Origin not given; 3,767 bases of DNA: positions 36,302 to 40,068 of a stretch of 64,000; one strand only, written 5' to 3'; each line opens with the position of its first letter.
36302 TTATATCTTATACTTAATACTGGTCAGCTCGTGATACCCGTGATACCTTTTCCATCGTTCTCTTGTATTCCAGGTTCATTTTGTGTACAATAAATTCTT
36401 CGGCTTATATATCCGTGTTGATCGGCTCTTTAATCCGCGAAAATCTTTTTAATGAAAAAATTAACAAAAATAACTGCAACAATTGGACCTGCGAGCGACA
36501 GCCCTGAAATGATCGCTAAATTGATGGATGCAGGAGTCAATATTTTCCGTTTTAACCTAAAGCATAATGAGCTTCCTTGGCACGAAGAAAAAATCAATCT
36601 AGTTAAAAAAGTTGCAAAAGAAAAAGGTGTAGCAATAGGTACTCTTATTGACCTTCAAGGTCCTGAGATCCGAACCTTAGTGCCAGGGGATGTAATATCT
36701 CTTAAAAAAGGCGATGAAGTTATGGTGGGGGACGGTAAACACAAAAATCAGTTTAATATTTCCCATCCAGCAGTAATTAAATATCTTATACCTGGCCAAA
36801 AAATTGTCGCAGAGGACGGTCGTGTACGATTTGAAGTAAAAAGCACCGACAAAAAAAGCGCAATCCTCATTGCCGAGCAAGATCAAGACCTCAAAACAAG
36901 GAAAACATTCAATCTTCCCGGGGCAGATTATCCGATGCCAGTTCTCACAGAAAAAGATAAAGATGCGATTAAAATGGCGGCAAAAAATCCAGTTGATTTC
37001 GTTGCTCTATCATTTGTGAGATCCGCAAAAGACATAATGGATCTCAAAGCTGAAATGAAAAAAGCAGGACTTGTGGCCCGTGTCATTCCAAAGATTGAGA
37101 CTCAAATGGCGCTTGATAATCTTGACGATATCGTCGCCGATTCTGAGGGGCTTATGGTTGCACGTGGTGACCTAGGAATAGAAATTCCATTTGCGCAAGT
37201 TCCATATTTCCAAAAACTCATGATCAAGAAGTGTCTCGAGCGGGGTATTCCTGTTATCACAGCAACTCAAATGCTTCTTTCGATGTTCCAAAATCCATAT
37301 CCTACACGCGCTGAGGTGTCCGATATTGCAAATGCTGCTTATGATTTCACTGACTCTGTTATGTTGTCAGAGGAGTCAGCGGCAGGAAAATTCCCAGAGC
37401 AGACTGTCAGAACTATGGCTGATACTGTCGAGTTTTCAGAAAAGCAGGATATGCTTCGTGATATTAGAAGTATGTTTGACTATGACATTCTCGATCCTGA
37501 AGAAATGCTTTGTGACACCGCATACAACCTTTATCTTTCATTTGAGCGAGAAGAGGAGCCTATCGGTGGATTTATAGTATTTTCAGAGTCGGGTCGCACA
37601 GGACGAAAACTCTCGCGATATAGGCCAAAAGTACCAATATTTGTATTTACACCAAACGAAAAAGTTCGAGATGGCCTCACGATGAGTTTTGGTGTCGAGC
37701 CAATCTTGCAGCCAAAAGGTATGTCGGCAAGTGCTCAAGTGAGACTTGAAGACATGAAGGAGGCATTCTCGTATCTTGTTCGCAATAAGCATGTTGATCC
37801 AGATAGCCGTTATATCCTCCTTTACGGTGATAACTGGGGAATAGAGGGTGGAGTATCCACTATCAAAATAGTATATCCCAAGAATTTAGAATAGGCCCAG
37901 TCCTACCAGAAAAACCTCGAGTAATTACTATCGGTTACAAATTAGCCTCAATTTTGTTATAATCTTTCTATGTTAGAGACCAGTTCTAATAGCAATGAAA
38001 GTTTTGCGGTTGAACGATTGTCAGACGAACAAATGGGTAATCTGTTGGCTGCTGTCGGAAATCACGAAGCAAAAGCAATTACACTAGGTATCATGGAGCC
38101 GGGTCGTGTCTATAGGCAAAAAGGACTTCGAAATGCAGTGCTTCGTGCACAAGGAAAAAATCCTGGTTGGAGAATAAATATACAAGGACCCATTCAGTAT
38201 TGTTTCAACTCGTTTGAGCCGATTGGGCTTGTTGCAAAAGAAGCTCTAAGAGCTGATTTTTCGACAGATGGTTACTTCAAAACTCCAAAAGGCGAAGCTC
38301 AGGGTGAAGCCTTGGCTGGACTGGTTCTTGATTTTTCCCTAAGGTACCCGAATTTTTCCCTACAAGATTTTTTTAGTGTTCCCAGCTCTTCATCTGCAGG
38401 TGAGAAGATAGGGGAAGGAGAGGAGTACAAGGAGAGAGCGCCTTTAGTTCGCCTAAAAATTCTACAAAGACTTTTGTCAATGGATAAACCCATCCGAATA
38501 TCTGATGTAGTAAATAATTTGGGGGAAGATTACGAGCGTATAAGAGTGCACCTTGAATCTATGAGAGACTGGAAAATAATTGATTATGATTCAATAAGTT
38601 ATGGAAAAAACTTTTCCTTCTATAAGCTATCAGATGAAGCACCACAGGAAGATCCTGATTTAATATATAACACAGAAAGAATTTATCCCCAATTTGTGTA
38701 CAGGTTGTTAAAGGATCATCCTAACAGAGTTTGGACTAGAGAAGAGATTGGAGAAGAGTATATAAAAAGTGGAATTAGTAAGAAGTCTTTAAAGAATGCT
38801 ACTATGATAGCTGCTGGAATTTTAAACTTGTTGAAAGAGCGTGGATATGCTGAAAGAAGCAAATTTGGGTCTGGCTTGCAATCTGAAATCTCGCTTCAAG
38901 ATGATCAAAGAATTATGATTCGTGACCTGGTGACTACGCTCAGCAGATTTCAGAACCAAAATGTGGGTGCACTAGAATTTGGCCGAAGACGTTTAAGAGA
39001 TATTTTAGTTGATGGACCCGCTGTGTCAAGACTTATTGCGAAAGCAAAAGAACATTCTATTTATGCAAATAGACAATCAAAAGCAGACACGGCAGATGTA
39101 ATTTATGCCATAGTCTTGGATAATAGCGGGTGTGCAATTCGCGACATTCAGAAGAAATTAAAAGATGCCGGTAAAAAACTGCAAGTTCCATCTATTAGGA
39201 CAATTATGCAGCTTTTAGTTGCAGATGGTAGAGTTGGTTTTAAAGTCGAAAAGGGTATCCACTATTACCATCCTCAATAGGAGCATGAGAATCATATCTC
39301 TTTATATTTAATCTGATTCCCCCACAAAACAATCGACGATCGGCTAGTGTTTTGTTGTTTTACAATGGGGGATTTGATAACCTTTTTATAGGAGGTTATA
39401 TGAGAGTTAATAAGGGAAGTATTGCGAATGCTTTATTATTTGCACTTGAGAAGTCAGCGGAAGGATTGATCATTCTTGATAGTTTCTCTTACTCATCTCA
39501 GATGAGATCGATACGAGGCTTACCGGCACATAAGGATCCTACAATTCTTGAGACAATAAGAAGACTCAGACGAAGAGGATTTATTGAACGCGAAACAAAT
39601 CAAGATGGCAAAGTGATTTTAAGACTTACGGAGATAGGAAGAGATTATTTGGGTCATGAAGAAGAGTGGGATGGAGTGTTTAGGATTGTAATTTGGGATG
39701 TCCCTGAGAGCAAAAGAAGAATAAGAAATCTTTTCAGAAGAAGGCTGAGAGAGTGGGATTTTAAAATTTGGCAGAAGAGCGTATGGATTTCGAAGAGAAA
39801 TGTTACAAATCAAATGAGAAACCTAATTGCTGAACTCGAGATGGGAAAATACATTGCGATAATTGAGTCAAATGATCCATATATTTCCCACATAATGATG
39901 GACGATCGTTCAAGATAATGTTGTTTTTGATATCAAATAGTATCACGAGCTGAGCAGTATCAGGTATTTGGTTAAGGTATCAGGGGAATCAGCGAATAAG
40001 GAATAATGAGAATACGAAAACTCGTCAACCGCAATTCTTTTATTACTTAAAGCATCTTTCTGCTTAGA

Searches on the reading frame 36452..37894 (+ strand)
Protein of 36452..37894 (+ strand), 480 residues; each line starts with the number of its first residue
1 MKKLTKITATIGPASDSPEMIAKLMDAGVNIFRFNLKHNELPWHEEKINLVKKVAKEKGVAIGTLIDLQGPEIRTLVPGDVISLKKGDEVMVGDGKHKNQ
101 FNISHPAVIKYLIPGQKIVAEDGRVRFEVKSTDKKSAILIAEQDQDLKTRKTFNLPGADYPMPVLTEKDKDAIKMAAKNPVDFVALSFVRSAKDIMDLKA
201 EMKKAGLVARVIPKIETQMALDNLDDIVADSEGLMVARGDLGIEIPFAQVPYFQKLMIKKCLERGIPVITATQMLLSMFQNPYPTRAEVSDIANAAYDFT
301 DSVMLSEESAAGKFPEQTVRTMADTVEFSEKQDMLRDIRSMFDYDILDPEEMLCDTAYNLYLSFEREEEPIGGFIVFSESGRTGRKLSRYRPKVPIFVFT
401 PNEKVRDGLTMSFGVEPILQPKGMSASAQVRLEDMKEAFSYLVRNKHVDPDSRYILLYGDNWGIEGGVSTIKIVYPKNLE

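Call 20: search_protein_families(library=pfam, proteins=[window:36452-37894:+], max_evalue=0.00001)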
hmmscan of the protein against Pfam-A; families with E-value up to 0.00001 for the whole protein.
window:36452-37894:+ (480 aa): 2 families
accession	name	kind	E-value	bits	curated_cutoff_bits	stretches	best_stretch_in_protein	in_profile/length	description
PF00224.27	PK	-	4.3e-99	332.2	30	1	3-319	2-328/328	Pyruvate kinase, barrel domain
PF02887.21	PK_C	-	6.6e-19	68.5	28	1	374-474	19-114/114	Pyruvate kinase, alpha/beta domain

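Call 22: find_encoding_contigs(protein=window:36452-37894:+, flank=10000, max_places=4)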
Protein window:36452-37894:+ (480 aa): 1 contig read that carries it; 1 place shown.
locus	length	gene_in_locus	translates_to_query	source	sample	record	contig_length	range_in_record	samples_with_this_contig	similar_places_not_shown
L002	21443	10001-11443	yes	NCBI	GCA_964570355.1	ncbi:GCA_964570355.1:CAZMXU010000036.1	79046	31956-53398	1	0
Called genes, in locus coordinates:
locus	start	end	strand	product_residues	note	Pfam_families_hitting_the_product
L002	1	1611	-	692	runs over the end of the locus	-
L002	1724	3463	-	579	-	-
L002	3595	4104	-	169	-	-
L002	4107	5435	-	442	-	-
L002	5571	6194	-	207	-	PF00908:dTDP_sugar_isom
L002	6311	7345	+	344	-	PF21710:Spt6_S1 (faint), PF24682:OB_RRP5 (faint), PF23459:S1_RRP5 (faint), PF24685:OB_RRP5_4th (faint), PF00575:S1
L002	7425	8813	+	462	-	PF18073:Zn_ribbon_LapB, PF03796:DnaB_C (faint), PF06745:ATPase, PF13481:AAA_25, PF23442:DUF7125 (faint)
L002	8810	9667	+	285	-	-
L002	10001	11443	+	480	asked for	PF00224:PK, PF02887:PK_C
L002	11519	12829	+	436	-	-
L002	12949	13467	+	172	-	PF20803:PaaX_M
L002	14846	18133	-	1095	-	-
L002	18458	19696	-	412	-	PF00535:Glycos_transf_2, PF13506:Glyco_transf_21, PF00535:Glycos_transf_2, PF10111:Glyco_tranf_2_2, PF13641:Glyco_tranf_2_3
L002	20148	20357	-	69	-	-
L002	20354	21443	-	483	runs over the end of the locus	-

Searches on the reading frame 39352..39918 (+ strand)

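Call 111: search_protein_families(library=pfam, proteins=[window:39352-39918:+], max_evalue=0.001)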
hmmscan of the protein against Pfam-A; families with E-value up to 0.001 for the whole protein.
window:39352-39918:+ (188 aa): 2 families
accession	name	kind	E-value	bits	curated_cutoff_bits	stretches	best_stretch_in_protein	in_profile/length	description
PF20803.2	PaaX_M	-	9.6e-19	67.7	24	1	104-174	2-72/83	PaaX protein central Cas2-like domain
PF09827.14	CRISPR_Cas2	-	0.00043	20.9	23.8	1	111-163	3-51/74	CRISPR associated protein Cas2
